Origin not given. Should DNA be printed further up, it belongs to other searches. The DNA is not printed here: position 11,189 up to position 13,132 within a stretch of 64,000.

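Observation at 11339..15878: Hybrid graspetide / radical-SAM RiPP-like operon with no exporter or peptidase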

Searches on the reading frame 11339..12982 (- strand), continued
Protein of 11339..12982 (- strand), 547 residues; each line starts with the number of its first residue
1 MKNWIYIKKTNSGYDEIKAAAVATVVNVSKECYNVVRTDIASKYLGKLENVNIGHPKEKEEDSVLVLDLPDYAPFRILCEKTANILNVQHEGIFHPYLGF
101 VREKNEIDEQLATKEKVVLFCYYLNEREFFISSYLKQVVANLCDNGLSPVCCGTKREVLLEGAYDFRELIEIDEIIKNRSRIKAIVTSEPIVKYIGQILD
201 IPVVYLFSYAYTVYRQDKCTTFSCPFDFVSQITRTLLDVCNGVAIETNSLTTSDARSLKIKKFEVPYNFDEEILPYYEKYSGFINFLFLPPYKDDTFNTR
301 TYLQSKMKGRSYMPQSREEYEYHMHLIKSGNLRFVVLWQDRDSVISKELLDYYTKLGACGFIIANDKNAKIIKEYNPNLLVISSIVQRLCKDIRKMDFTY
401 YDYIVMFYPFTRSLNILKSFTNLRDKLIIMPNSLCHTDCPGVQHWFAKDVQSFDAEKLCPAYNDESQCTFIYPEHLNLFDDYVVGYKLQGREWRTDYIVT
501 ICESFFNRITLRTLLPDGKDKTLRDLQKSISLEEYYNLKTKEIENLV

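Call 54: find_encoding_contigs(protein=P0003, flank=10000, max_places=1)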
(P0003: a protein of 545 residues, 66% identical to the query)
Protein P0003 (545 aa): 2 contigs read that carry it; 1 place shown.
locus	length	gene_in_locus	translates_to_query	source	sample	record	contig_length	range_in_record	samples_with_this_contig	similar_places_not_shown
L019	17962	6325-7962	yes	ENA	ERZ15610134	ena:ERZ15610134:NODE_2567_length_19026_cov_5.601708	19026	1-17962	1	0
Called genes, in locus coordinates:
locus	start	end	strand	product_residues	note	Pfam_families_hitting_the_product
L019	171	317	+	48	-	-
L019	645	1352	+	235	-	-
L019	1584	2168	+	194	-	-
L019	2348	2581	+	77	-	-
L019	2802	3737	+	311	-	-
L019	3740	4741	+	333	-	PF21068:ATPgraspMvdD (weak)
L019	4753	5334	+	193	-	-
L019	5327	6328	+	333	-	PF04055:Radical_SAM, PF13353:Fer4_12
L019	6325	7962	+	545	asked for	-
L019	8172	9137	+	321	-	-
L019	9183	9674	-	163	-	PF14294:DUF4372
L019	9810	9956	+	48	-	-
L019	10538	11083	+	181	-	-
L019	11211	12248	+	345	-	-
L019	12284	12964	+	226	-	PF00498:FHA, PF16697:Yop-YscD_cpl (weak)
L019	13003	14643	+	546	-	PF13306:LRR_5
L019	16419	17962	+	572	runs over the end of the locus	-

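Call 57: search_protein_families(library=pfam, proteins=[L019:2802-3737:+, L019:8172-9137:+, L018:3814-4641:+, L018:4996-5913:+, L018:6005-6853:+, L017:11689-12312:+, L002:11837-12382:+, L002:12449-13696:+, L007:6706-7308:+, L002:6283-7047:+], max_evalue=0.01)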
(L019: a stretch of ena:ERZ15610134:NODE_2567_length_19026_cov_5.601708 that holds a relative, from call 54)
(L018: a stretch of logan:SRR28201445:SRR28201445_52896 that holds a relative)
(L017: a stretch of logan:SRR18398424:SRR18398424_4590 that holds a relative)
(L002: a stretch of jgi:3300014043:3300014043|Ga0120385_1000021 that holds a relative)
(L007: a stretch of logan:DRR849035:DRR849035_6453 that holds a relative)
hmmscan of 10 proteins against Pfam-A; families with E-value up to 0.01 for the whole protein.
L019:2802-3737:+ (311 aa): 1 family
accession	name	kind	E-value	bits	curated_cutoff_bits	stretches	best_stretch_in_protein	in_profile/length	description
PF06250.17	YhcG_C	-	0.0042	17.4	32.5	0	40-109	32-100/157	YhcG PDDEXK nuclease domain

L019:8172-9137:+ (321 aa): 0 families

L018:3814-4641:+ (275 aa): 0 families

L018:4996-5913:+ (305 aa): 0 families

L018:6005-6853:+ (282 aa): 0 families

L017:11689-12312:+ (208 aa): 0 families

L002:11837-12382:+ (181 aa): 5 families
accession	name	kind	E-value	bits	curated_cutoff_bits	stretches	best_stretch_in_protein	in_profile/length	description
PF13404.12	HTH_AsnC-type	-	0.0022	18.2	27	1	146-166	11-31/42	AsnC-type helix-turn-helix domain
PF13412.12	HTH_24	-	0.0044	17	21.9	1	146-165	11-30/48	Winged helix-turn-helix DNA-binding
PF13384.12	HTH_23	-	0.0073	16.5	24.6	0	149-178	16-43/50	Homeodomain-like domain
PF00505.25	HMG_box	-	0.0085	17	25.4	0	139-163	12-36/69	HMG (high mobility group) box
PF22451.2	NirdL-like_HTH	-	0.0093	16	27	0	155-180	19-44/47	Siroheme decarboxylase NirDL-like HTH domain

L002:12449-13696:+ (415 aa): 1 family
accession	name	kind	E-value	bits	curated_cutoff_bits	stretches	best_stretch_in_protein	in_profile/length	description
PF14281.12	PDDEXK_4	-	5.8e-05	23.6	22.3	1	43-199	11-181/183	PD-(D/E)XK nuclease superfamily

L007:6706-7308:+ (200 aa): 0 families

L002:6283-7047:+ (254 aa): 0 families

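Call 81: search_protein_families(library=ncbifam, proteins=[L011:123-1454:+, L011:1749-2663:+], max_evalue=0.001)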
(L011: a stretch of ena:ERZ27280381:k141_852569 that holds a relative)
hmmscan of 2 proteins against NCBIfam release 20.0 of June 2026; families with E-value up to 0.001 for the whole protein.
L011:123-1454:+ (443 aa): 72 families (the best 25 are shown)
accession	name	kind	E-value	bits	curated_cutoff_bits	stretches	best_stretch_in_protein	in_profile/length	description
NF045574.1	sacti_mat_StsB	exception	1.6e-35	122.9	625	1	9-402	6-402/466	StsB family radical SAM/SPASM domain sactipeptide maturase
TIGR03962.1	mycofact_rSAM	equivalog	2.4e-34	119.1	265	1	90-397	6-315/339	mycofactocin radical SAM maturase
TIGR04055.1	rSAM_NirJ2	equivalog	3.8e-32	112.1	500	1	102-397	6-305/326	putative heme d1 biosynthesis radical SAM protein NirJ2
NF050035.1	rSAM_WgK_link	exception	2.1e-25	89.5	650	2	98-238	11-153/367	radical SAM/SPASM peptide maturase WgkB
TIGR04545.1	rSAM_ahbD_hemeb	equivalog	5.9e-25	88.4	500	1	102-241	6-147/339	heme b synthase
TIGR04250.1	SCM_rSAM_ScmE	equivalog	7.3e-25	87.6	400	1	96-263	3-168/358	SynChlorMet cassette radical SAM/SPASM protein ScmE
TIGR04347.1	pseudo_SAM_Halo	equivalog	1e-24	87.5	525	1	101-300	43-238/390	TIGR04347 family pseudo-SAM/SPASM protein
TIGR02109.1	PQQ_syn_pqqE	equivalog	1.5e-24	86.6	381.35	1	98-400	9-317/358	pyrroloquinoline quinone biosynthesis protein PqqE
NF038283.1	viperin_w_prok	equivalog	7.8e-24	84.3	180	1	100-217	6-129/281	viperin family antiviral radical SAM protein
TIGR04051.1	rSAM_NirJ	equivalog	8.2e-24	84.2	515.45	1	102-240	8-147/354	heme d1 biosynthesis radical SAM protein NirJ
TIGR04054.1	rSAM_NirJ1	equivalog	1.5e-23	83.1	650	1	101-238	41-179/387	putative heme d1 biosynthesis radical SAM protein NirJ1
TIGR04403.1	rSAM_skfB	equivalog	3.7e-23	82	300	1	99-364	107-367/402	sporulation killing factor system radical SAM maturase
TIGR04053.2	TIGR04053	equivalog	1.8e-22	80.1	395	1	102-239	14-156/366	TIGR04053 family radical SAM/SPASM domain-containing protein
TIGR04340.1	rSAM_ACGX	hypoth_equivalog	4.7e-22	78.7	400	2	98-240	5-153/341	radical SAM/SPASM domain protein, ACGX system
TIGR04546.1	rSAM_ahbC_deAc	equivalog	4.7e-22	78.3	650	1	98-240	41-184/390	12,18-didecarboxysiroheme deacetylase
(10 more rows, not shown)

L011:1749-2663:+ (304 aa): 0 families

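Call 86: find_related_loci(query=A3, collection=viral_contigs, flank=10000)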
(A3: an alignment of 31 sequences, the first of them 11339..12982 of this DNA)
Query A3 (547 aa) in viral_contigs; peptide patterns used: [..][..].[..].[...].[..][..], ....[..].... (x = any residue, [..] = any of these).
27 stretches matched a pattern, but none encodes a relative of the query by tblastn (E <= 1e-3).
